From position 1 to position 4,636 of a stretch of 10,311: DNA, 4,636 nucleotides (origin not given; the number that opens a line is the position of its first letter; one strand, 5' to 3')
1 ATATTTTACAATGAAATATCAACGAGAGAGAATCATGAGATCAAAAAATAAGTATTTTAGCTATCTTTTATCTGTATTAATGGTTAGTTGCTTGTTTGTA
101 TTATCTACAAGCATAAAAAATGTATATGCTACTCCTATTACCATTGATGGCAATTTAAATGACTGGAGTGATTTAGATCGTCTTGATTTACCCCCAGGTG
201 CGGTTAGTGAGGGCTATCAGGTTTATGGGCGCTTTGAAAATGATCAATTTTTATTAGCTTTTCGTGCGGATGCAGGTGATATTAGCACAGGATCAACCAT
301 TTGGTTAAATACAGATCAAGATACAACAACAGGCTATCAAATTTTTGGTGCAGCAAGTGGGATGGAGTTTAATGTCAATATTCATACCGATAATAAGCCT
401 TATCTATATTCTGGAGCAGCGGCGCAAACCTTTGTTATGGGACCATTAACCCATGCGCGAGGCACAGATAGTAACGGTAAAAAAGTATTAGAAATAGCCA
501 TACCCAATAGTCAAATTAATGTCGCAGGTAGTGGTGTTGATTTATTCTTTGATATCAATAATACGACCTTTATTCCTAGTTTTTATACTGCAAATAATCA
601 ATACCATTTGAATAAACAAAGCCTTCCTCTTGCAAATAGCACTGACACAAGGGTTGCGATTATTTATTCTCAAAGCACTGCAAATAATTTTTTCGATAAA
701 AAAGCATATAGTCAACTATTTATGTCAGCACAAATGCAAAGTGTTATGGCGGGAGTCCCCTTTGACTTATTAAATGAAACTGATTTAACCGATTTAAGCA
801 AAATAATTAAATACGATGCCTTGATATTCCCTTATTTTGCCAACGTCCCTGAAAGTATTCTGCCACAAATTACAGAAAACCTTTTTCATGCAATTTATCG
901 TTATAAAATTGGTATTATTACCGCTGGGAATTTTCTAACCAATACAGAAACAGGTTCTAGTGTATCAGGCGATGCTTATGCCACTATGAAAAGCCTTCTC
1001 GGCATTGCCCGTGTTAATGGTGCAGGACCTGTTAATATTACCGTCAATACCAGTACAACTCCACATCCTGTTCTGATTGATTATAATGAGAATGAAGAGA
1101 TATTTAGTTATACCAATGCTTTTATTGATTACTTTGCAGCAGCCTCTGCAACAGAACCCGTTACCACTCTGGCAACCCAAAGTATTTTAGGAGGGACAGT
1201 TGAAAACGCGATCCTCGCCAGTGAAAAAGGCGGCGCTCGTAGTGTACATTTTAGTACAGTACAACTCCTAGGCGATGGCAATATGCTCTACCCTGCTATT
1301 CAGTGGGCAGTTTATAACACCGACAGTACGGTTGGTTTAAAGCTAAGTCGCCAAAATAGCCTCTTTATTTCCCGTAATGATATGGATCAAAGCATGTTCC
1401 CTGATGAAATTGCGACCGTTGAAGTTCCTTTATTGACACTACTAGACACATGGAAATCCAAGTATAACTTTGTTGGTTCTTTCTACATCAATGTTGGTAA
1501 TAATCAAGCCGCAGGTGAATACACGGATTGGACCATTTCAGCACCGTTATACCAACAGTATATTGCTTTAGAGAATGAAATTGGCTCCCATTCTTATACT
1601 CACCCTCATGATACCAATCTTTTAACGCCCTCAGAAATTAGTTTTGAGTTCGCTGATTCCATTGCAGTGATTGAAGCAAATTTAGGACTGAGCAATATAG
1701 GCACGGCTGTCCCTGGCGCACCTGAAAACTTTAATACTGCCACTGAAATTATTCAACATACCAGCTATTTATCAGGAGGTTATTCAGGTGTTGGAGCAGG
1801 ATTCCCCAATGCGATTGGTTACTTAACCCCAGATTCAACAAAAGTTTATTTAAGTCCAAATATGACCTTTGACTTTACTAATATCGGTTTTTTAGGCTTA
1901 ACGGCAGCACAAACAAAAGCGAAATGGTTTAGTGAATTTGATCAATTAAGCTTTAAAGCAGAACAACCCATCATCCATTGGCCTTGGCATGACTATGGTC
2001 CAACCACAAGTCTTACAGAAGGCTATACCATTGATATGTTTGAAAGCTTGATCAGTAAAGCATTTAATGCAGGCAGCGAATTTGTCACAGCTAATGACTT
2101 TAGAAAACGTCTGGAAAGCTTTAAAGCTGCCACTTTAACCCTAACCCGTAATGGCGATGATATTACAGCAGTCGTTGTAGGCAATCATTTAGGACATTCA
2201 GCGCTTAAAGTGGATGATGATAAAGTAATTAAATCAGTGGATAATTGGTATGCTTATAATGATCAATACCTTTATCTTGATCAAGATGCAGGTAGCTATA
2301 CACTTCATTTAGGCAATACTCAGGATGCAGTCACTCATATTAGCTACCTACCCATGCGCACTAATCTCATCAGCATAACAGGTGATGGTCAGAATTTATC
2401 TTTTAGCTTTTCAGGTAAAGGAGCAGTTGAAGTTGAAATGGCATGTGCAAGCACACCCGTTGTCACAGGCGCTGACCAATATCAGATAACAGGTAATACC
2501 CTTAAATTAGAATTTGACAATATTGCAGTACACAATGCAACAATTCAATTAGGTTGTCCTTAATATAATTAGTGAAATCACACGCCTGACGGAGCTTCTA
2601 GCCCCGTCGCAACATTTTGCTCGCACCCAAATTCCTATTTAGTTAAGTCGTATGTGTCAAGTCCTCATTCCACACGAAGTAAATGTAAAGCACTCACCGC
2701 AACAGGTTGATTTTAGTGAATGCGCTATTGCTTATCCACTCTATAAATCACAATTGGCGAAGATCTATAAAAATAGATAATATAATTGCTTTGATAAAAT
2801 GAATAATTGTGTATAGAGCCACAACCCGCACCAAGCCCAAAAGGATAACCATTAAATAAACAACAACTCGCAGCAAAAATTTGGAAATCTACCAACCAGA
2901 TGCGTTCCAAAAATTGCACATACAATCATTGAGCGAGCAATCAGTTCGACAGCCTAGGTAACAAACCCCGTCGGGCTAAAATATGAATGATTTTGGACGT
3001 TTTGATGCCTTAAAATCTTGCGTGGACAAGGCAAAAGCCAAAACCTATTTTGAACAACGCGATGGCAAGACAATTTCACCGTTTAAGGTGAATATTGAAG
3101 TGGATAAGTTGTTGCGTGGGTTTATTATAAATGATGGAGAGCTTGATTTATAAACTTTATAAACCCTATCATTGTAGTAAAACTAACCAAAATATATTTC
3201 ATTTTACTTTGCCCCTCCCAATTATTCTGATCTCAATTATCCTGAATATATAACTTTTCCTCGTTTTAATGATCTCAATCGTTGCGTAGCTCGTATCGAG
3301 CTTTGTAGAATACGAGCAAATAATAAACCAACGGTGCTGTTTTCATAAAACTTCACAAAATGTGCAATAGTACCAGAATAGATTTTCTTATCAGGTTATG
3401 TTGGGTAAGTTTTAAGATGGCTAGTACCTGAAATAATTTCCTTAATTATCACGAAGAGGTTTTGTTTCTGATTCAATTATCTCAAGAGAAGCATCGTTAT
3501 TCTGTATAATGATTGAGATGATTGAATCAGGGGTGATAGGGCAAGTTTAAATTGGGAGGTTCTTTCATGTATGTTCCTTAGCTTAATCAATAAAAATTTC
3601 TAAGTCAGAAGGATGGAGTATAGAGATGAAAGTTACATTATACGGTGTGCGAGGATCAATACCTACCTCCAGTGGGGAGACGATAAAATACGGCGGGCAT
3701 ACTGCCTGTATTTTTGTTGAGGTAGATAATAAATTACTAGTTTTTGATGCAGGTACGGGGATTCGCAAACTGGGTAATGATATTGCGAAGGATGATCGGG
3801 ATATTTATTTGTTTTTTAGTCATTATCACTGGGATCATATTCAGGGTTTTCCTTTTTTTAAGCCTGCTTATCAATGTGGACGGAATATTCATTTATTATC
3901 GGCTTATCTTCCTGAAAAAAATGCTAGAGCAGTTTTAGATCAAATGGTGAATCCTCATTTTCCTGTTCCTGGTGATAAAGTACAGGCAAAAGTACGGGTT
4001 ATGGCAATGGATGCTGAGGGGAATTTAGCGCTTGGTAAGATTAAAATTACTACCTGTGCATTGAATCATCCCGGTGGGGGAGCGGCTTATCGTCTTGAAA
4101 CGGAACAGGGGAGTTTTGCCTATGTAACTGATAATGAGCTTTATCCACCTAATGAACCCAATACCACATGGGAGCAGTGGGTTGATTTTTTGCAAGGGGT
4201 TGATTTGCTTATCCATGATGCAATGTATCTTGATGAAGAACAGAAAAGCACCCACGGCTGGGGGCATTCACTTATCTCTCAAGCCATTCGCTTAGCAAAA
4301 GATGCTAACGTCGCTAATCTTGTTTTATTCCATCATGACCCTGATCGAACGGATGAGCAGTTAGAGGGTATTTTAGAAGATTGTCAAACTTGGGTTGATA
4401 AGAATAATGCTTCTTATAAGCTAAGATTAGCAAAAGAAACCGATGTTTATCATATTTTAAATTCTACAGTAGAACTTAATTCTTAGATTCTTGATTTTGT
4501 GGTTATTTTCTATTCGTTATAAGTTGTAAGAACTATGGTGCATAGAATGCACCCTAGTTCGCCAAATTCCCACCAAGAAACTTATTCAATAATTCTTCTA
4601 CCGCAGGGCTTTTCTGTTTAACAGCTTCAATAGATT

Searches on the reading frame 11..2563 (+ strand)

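Call 5: search_protein_families(library=pfam, proteins=[window:11-2563:+], max_evalue=0.01)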
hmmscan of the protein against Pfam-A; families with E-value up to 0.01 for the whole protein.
window:11-2563:+ (850 aa): 1 family
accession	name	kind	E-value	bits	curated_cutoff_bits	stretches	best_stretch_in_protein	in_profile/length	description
PF01522.26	Polysacc_deac_1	-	0.0024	18.3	23.1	1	504-569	47-105/124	Polysaccharide deacetylase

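Call 6: search_protein_families(library=ncbifam, proteins=[window:11-2563:+], max_evalue=0.01)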
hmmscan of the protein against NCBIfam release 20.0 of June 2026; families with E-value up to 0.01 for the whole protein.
window:11-2563:+ (850 aa): 0 families

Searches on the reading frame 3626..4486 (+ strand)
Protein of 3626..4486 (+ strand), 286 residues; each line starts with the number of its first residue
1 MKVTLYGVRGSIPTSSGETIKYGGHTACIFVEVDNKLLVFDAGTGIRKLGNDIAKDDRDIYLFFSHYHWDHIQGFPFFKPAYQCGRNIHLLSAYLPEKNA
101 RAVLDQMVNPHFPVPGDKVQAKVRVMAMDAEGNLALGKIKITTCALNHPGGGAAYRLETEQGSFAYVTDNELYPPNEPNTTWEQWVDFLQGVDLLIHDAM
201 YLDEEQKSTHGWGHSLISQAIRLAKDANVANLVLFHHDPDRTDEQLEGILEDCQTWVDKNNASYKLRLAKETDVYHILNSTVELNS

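Call 5: search_protein_families(library=pfam, proteins=[window:3626-4486:+], max_evalue=0.01)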
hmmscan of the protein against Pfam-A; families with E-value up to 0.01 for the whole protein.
window:3626-4486:+ (286 aa): 2 families
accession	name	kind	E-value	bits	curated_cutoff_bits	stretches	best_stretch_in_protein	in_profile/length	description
PF12706.13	Lactamase_B_2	-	7.5e-18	65.3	27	1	39-237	4-200/200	Beta-lactamase superfamily domain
PF00753.33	Lactamase_B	-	2.1e-07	31.5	22.7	1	24-133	4-116/196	Metallo-beta-lactamase superfamily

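Call 6: search_protein_families(library=ncbifam, proteins=[window:3626-4486:+], max_evalue=0.01)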
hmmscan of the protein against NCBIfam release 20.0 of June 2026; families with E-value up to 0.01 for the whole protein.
window:3626-4486:+ (286 aa): 12 families
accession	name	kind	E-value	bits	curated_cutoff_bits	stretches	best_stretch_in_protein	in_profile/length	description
TIGR02651.1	RNase_Z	equivalog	4.5e-24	85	292.95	2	182-257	213-288/302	ribonuclease Z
NF000801.0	PRK00055.1-3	equivalog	2.9e-21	75.8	252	2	182-253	216-285/307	ribonuclease Z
NF002558.0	PRK02126.1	subfamily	2.6e-13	49.7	315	1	160-256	241-331/345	ribonuclease Z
NF000800.0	PRK00055.1-1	equivalog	1.9e-12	46.8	398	2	183-259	217-293/305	ribonuclease Z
TIGR02649.1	true_RNase_BN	exception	1.2e-11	44.2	563.7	2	185-258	218-291/304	ribonuclease BN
NF041851.1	cyc_nuc_deg_phdiest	equivalog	5.8e-10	39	400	1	1-244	1-228/253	cyclic nucleotide-degrading phosphodiesterase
NF000805.0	PRK00055.2-3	equivalog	6.8e-10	38.7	416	1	187-239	217-269/307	ribonuclease Z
TIGR03307.1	PhnP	equivalog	5e-09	35.9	272.25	1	3-180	14-173/249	phosphonate metabolism protein PhnP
NF041257.1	GntH_guanitoxin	equivalog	2.1e-07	30.2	333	1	21-81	26-90/374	guanitoxin biosynthesis MBL fold metallo-hydrolase GntH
NF038231.1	MBL_Geo_Pelo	equivalog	3.3e-06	26.9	360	1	26-236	34-222/250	GPMC system MBL fold metallohydrolase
NF000804.0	PRK00055.2-1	equivalog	1e-05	24.8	402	1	184-238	214-268/306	ribonuclease Z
TIGR02650.1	RNase_Z_T_toga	equivalog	0.0004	19.7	507.05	0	189-238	198-245/277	ribonuclease Z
